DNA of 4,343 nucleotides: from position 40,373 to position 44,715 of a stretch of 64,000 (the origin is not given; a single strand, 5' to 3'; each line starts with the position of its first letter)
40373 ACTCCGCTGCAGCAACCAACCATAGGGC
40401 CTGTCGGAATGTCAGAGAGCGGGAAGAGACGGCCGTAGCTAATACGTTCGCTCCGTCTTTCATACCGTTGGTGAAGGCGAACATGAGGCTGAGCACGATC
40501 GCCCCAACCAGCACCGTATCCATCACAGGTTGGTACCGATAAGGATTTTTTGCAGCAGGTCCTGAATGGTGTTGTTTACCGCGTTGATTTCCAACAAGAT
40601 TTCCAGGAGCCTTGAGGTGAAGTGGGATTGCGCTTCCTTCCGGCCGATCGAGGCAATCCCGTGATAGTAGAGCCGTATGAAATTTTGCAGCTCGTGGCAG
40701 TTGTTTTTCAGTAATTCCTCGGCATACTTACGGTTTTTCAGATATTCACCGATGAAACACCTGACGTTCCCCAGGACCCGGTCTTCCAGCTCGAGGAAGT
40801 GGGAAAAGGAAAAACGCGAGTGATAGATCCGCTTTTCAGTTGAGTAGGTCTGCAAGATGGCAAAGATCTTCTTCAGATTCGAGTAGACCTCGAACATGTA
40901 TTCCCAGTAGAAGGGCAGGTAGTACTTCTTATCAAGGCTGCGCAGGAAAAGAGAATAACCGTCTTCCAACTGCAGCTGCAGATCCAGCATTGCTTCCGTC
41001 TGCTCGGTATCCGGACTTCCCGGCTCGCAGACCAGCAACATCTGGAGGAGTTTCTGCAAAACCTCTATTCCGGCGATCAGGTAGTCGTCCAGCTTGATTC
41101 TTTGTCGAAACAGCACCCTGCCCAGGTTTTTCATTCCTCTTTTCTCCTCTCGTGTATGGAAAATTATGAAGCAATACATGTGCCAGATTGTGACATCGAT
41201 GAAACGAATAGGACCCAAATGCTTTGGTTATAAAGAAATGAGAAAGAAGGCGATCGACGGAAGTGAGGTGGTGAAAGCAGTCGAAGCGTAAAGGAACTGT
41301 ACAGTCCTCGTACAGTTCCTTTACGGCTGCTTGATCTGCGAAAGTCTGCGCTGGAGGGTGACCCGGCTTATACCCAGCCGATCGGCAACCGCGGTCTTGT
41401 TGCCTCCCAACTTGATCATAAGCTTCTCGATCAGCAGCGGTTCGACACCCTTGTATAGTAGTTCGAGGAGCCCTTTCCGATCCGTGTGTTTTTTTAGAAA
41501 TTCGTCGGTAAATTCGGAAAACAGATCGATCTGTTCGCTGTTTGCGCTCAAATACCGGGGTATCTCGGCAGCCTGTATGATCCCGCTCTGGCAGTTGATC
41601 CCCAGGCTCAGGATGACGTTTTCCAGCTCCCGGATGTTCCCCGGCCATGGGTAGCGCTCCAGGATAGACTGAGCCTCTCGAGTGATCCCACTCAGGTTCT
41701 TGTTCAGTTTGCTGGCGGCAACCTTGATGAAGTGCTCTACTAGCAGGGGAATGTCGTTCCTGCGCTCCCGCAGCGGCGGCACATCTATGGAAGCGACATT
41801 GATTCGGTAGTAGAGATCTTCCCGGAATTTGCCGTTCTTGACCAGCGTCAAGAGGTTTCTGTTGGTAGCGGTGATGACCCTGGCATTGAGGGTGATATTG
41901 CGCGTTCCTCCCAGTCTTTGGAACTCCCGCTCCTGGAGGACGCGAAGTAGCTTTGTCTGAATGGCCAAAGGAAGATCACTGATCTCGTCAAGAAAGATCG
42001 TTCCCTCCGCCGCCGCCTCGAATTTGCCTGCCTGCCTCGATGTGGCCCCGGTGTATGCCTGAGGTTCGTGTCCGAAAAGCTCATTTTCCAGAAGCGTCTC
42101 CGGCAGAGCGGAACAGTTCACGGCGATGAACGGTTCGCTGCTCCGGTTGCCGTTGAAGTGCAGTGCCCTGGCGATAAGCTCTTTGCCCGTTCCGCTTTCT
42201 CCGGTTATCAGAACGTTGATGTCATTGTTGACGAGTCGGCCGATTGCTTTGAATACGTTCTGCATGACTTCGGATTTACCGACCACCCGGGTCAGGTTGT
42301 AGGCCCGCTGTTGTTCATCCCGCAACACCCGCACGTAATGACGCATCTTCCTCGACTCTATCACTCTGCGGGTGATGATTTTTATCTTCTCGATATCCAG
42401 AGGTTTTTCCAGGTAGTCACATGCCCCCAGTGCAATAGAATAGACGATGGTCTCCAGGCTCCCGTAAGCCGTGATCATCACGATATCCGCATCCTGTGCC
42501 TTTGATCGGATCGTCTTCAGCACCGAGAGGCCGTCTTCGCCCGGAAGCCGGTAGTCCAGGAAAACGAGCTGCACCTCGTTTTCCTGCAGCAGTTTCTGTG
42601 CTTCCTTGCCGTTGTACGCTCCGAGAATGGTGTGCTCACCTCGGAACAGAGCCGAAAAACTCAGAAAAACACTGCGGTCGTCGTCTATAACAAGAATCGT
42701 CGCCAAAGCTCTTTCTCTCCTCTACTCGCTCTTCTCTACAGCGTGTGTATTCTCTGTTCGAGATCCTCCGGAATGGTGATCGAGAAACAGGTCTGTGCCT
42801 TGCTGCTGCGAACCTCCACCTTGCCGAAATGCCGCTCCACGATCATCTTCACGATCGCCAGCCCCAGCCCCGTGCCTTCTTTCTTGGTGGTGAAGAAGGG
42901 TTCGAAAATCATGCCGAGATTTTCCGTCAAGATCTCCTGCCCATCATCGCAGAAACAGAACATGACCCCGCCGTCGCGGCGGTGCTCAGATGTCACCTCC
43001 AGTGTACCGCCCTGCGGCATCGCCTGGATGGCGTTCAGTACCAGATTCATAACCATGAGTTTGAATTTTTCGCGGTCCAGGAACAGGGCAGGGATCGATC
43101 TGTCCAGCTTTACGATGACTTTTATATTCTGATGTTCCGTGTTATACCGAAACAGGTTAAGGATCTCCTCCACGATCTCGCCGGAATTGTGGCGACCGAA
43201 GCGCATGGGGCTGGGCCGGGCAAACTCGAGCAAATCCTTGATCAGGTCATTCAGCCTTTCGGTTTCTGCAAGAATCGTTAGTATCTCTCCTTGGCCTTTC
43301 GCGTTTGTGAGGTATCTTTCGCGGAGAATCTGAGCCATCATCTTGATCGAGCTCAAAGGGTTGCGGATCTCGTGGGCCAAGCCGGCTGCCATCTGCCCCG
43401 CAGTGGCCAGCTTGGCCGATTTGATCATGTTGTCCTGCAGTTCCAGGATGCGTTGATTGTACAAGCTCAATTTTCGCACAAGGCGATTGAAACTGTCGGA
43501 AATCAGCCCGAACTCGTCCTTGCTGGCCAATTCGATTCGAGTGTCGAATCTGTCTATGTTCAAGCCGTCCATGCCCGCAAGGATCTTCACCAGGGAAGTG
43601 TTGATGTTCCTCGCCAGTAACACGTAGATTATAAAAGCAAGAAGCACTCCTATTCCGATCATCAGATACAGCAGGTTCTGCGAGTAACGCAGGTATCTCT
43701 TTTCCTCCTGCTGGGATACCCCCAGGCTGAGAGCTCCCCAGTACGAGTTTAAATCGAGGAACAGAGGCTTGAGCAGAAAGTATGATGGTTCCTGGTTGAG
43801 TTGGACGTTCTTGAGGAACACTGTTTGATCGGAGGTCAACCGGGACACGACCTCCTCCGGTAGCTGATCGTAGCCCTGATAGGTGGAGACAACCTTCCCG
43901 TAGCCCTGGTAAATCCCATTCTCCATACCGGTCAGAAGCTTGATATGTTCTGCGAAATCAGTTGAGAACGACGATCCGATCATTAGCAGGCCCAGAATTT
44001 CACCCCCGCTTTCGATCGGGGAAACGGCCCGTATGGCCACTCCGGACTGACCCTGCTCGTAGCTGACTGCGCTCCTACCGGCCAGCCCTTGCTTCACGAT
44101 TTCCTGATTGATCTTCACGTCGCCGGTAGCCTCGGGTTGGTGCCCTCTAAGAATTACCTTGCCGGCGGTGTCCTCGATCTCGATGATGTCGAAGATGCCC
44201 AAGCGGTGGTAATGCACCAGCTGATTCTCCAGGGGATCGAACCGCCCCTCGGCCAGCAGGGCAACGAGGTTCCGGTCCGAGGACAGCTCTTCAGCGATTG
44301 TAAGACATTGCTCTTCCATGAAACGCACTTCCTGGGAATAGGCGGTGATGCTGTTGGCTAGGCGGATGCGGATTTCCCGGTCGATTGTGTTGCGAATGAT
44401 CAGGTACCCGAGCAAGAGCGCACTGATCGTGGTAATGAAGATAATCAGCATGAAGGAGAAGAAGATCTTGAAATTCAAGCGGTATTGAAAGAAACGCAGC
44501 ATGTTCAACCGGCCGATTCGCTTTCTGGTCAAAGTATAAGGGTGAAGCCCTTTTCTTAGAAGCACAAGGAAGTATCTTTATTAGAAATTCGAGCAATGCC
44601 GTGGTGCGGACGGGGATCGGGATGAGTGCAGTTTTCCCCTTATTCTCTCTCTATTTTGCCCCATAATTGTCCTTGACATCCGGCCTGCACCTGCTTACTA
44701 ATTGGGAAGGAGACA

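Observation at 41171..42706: Sigma-54 promoter and perfect 15-bp palindrome place a DUF47-PiT phosphate transporter operon under an HK/NtrC-type two-component system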

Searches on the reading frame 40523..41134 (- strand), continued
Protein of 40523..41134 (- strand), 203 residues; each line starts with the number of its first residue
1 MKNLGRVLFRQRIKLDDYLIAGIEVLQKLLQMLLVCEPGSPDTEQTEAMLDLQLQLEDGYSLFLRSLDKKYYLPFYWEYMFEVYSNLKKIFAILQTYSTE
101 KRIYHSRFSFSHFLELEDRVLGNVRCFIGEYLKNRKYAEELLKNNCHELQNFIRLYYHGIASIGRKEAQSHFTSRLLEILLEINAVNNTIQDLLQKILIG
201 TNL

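Call 86: search_solved_structures(query=A1, max_evalue=10)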
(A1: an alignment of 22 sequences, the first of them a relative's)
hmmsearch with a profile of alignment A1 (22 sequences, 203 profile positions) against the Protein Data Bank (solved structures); distinct sequences matched with E-value up to 10: 11.
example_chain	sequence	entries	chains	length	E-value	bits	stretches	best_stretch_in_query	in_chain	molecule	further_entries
7ki4_A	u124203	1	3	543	0.066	16.5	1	108-159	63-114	Fusion glycoprotein F0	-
8rvn_F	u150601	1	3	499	0.12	15.7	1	109-159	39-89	Fusion glycoprotein F0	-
6t3f_F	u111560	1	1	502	0.12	15.7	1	109-159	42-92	Fusion glycoprotein F0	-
9lng_B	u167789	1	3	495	0.17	15.2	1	109-159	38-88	Fusion glycoprotein F0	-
5ejb_B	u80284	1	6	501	0.18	15.1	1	99-161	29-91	Fusion glycoprotein F0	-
5evm_A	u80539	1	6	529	0.25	14.6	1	110-159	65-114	Fusion glycoprotein F0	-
9uaa_A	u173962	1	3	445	0.39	14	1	109-159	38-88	Fusion glycoprotein F0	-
9ua9_A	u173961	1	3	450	0.4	14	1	109-159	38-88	Fusion glycoprotein F0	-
9b9e_A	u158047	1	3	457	0.41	14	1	109-159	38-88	Fusion glycoprotein F0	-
9r1o_A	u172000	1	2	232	0.43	13.9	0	153-197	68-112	sc-apCC-6-DPH-NR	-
7ki6_A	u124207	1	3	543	0.48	13.7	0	108-161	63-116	Fusion glycoprotein F0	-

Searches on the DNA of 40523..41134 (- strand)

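Call 87: search_rna_families(source=L010, start=8500, end=9300, threshold=gathering)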
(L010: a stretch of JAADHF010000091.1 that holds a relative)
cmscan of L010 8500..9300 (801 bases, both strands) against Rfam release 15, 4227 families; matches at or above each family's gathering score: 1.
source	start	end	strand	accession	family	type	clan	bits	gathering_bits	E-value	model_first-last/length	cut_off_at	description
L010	8764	8966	+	RF00174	Cobalamin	Cis-reg; riboswitch;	CL00101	87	31.5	5.4e-22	1-189/189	no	Cobalamin riboswitch aptamer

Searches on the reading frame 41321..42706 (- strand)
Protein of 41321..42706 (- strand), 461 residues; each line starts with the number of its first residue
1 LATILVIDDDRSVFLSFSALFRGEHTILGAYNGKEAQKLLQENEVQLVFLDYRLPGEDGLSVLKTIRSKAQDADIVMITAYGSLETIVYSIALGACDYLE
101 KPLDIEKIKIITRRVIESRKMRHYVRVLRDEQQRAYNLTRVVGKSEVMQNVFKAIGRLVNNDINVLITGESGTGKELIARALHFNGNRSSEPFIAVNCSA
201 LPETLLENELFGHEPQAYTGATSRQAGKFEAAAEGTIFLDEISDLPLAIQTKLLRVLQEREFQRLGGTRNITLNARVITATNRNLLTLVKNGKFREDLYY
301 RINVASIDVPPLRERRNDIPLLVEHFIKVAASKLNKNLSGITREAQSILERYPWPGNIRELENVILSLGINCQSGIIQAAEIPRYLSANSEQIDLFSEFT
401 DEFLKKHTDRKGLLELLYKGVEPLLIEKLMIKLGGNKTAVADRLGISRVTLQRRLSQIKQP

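Call 3: search_protein_families(library=pfam, proteins=[window:41321-42706:-])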
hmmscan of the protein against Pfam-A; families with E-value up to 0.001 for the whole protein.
window:41321-42706:- (461 aa): 11 families
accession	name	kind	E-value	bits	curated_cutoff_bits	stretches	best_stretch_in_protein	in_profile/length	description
PF00158.32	Sigma54_activat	-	2.4e-68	229.5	20.2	1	142-307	2-167/168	Sigma-54 interaction domain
PF25601.1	AAA_lid_14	-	1.3e-25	89.4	27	1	313-392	1-80/87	AAA+ ATPase lid domain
PF14532.12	Sigma54_activ_2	-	2.3e-23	83.4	25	1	142-312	1-138/138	Sigma-54 interaction domain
PF00072.30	Response_reg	-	5.8e-22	78.4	30.2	1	4-109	1-107/111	Response regulator receiver domain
PF07728.20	AAA_5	-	1e-08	35.7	22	1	164-284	1-124/139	AAA domain (dynein-related subfamily)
PF02954.25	HTH_8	-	2.8e-08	33.8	22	1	425-456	9-40/42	Bacterial regulatory protein, Fis family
PF07724.20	AAA_2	-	3.8e-06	27.5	27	1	163-289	4-131/166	AAA domain (Cdc48 subfamily)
PF20274.4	cREC_REC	-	4.3e-05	24.5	27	1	4-71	2-61/88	Cyclic-phosphate processing Receiver domain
PF00004.35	AAA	-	0.00015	22.7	21.2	1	165-283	1-110/131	ATPase family associated with various cellular activities (AAA)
PF13556.12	HTH_30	-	0.00044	20.4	27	0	432-460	10-38/59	PucR C-terminal helix-turn-helix domain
PF20030.5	bpMoxR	-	0.0006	19.4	27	0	233-282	98-145/205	MoxR domain in the MoxR-vWA-beta-propeller ternary systems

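Call 32: search_protein_families(library=ncbifam, proteins=[window:41321-42706:-], max_evalue=0.01)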
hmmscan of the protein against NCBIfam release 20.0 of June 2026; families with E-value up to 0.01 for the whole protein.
window:41321-42706:- (461 aa): 116 families (the best 25 are shown)
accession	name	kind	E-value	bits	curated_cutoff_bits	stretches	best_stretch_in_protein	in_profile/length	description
TIGR01818.1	ntrC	equivalog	7.5e-130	433.8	558.6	1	4-456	1-461/463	nitrogen regulation protein NR(I)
NF008469.0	PRK11361.1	equivalog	8.5e-127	423.6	714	1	3-455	6-451/461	acetoacetate metabolism transcriptional regulator AtoC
TIGR02915.1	PEP_resp_reg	equivalog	4.9e-107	358.5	502.6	1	4-455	1-439/445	PEP-CTERM-box response regulator transcription factor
NF007689.0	PRK10365.1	equivalog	2.3e-103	346.3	760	1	3-456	7-440/441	sigma-54-dependent response regulator transcription factor ZraR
NF041552.1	TF_PrdR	equivalog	5.3e-103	345.3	795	1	117-457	243-575/577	sigma-54 dependent transcriptional regulator PrdR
NF008176.1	PRK10923.1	equivalog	1.9e-101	340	620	1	3-457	5-465/469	nitrogen regulation protein NR(I)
NF041946.1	LuxO_transreg_Vib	equivalog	2.3e-97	326.7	800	1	31-458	27-460/463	quorum-sensing sigma-54 dependent transcriptional regulator LuxO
NF051870.1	NAssimRespRegNtrX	equivalog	7e-97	325.2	600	1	1-456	1-448/452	nitrogen assimilation response regulator NtrX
TIGR01817.1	nifA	equivalog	1.5e-95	321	528.85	1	127-382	184-438/534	nif-specific transcriptional activator NifA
NF003451.0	PRK05022.1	equivalog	1.1e-91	308.1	476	1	126-454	177-504/512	nitric oxide reductase transcriptional regulator NorR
NF011695.0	PRK15115.1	equivalog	7e-91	305.2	763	1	2-406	7-402/445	two-component system response regulator GlrR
TIGR02329.1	propionate_PrpR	equivalog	2.4e-89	300.4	499.2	1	128-456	201-525/526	propionate catabolism operon regulatory protein PrpR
NF050807.1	TransRegFlbDCaul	equivalog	2.2e-85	287.2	750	1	139-459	118-439/454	sigma-54-dependent transcriptional regulator FlbD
NF038308.1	RNA_repair_RtcR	equivalog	5e-85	286.3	650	1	108-448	150-501/530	RNA repair transcriptional activator RtcR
NF011953.0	PRK15424.1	equivalog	9.2e-84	281.9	703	1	126-457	206-533/538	propionate catabolism operon regulatory protein PrpR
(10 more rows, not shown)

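Call 72: list_cluster_members(proteins=[P0001, window:41321-42703:-, window:39513-40523:-])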
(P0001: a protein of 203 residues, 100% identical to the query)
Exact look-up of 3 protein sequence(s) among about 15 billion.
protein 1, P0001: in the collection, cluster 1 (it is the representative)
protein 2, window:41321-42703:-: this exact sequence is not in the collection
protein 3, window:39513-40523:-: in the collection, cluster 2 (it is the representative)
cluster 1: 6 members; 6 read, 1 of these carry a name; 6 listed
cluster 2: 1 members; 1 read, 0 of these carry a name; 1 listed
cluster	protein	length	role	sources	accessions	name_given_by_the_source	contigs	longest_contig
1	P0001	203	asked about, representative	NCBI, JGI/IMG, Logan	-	hypothetical protein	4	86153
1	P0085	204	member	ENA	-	-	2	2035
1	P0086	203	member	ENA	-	-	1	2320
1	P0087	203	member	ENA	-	-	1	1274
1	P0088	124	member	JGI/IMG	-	-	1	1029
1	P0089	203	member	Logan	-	-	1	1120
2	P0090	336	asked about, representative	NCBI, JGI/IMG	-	-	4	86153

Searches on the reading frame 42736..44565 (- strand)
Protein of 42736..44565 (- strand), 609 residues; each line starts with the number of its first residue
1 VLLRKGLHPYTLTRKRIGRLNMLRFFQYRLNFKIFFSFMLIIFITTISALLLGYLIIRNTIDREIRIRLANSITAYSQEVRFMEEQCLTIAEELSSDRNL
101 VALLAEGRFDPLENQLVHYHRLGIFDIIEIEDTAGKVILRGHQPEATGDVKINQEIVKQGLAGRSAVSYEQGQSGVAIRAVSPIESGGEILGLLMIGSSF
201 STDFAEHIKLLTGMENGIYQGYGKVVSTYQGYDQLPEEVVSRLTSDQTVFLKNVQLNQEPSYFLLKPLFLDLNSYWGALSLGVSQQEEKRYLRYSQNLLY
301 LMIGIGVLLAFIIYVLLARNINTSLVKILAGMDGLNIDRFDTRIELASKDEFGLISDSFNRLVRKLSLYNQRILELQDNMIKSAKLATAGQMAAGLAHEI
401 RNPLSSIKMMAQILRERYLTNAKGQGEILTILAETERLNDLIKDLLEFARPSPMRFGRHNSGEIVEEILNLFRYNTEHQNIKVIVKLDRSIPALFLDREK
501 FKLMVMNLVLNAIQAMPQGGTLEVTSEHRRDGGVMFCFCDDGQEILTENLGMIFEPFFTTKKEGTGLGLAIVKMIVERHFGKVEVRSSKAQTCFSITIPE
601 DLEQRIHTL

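Call 3: search_protein_families(library=pfam, proteins=[window:42736-44565:-])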
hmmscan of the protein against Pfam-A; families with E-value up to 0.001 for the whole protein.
window:42736-44565:- (609 aa): 5 families
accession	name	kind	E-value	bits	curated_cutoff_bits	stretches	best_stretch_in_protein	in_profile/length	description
PF02518.31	HATPase_c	-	3.9e-21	76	26.4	1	497-601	2-110/111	Histidine kinase-, DNA gyrase B-, and HSP90-like ATPase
PF00512.31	HisKA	-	2.4e-16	59.9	26.9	1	390-451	3-63/66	His Kinase A (phospho-acceptor) domain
PF14827.12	dCache_3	-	1.5e-06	28.4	25.7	1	84-224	23-167/239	Double sensory domain of two-component sensor kinase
PF00672.30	HAMP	-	0.00019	22.1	25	1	321-366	6-51/53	HAMP domain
PF10090.15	HPTransfase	-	0.0003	21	22.9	1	489-531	21-62/123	Histidine phosphotransferase C-terminal domain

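Call 32: search_protein_families(library=ncbifam, proteins=[window:42736-44565:-], max_evalue=0.01)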
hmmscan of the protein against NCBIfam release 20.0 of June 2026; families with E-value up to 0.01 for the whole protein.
window:42736-44565:- (609 aa): 85 families (the best 25 are shown)
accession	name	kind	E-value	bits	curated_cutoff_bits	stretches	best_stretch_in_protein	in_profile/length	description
NF008468.0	PRK11360.1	equivalog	1.3e-68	231.9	646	2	375-601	382-609/616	two-component system sensor histidine kinase AtoS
NF007688.0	PRK10364.1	equivalog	6.6e-60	203.1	479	1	374-605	225-456/460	two-component system sensor histidine kinase ZraS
NF053867.1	SprKinKinDBac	equivalog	9.6e-35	120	775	1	362-600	261-497/500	sporulation kinase KinD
NF033092.0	HK_WalK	equivalog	1.8e-34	119.3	725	2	394-599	377-593/594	cell wall metabolism sensor histidine kinase WalK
NF010411.0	PRK13837.1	equivalog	2.3e-34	118.5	647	1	362-601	424-676/828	two-component system VirA-like sensor kinase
NF046044.1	PnpS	equivalog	2.1e-32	112.6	400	1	394-599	175-390/390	two-component system histidine kinase PnpS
NF046026.1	HisKinCckACaul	equivalog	1.1e-30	106.4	1000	1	369-604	284-536/678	cell cycle histidine kinase CckA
NF047496.1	HK_LIC11548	equivalog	3.2e-29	102.1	750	1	291-599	268-588/589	LIC_11548 family sensor histidine kinase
NF052574.1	HisKinEspCMyxo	equivalog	1.5e-28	99.5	1200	1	375-600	403-637/785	serine histidine kinase EspC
NF006800.0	PRK09303.1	equivalog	1.4e-27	96.6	342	1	368-599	129-376/383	histidine kinase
NF046020.1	HisKinCckABruc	equivalog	1.9e-27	95.5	1000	1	363-604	456-711/868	cell cycle histidine kinase CckA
TIGR01386.1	cztS_silS_copS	subfamily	2.9e-27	95.8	292.55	1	282-599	149-457/457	heavy metal sensor histidine kinase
NF038348.1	T2SS_HK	subfamily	6.9e-27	94.1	450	2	434-599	407-572/574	histidine kinase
NF047497.1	HK_LIC_12097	equivalog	2.4e-26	92.3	500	1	361-599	123-365/367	LIC_12097 family sensor histidine kinase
NF008293.1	PRK11073.1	equivalog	3.1e-26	92.5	240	1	368-599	111-346/349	nitrogen regulation protein NR(II)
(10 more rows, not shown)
